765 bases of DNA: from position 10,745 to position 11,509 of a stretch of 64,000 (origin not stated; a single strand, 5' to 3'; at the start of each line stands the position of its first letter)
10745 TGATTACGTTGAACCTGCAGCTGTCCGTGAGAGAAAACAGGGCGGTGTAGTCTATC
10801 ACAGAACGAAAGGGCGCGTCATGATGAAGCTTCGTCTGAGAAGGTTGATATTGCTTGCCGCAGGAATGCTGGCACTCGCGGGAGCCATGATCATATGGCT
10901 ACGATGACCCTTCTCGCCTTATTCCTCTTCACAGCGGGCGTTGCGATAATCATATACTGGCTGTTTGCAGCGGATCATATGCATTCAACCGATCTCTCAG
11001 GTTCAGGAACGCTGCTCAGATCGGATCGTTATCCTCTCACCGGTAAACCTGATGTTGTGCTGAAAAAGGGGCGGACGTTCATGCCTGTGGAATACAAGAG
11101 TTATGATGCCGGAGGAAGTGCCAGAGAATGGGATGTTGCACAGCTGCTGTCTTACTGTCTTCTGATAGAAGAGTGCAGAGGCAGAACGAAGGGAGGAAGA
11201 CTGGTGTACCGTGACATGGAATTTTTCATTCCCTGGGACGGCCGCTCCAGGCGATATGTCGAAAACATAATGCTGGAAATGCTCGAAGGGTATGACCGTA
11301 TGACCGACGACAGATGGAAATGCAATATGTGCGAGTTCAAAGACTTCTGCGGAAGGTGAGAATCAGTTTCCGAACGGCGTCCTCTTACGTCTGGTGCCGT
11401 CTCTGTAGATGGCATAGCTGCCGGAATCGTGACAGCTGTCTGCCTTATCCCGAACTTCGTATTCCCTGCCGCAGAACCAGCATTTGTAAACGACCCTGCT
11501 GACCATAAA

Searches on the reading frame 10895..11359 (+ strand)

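Call 97: search_protein_families(library=padloc, proteins=[window:10895-11359:+], max_evalue=0.01)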
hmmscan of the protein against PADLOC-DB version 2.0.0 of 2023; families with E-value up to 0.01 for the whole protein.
window:10895-11359:+ (154 aa): 14 families
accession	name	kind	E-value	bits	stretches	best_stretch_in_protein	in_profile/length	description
PDLC01250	Cas4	-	5.3e-16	57.4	1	37-152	51-167/168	"CAS-I,CAS-II,CAS-III,CAS-IV,CAS-V,CAS-VI; acquisition_associated"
PDLC00943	Cas4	-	2.4e-15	55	1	40-152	60-178/180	CRISPR-associated protein Cas4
PDLC00944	Cas4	-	1.8e-13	49.1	1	40-152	59-176/177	Cas4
PDLC01447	Cas4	-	2.6e-11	42.2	1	35-153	46-158/161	"CAS-I,CAS-II,CAS-III,CAS-IV,CAS-V,CAS-VI; acquisition_associated"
PDLC01611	Cas4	-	3.7e-08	31.8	1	46-152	53-156/158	"CAS-I,CAS-II,CAS-III,CAS-IV,CAS-V,CAS-VI; acquisition_associated"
PDLC01773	Cas4c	-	5.2e-08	30.6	1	40-152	78-193/229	-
PDLC02035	Cas4d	-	5.3e-08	30.6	1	40-152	57-174/196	-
PDLC02034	Cas4d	-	6.3e-08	30.5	1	40-106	64-129/192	-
PDLC02083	Cas4_II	-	9.1e-06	24.2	1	40-152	67-183/186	-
PDLC02067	Cas1b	-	0.00023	18.1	1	40-109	49-124/533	-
PDLC00059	DruK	-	0.0014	15.9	1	39-97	117-176/326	PD-(D/E)XK nuclease superfamily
PDLC02085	Cas4a2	-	0.0015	16.9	1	82-152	87-161/166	-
PDLC01772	Cas4b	-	0.0057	15.1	1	77-152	80-161/164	-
PDLC00060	DruK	-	0.0099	13.2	0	41-98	136-193/347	PD-(D/E)XK nuclease superfamily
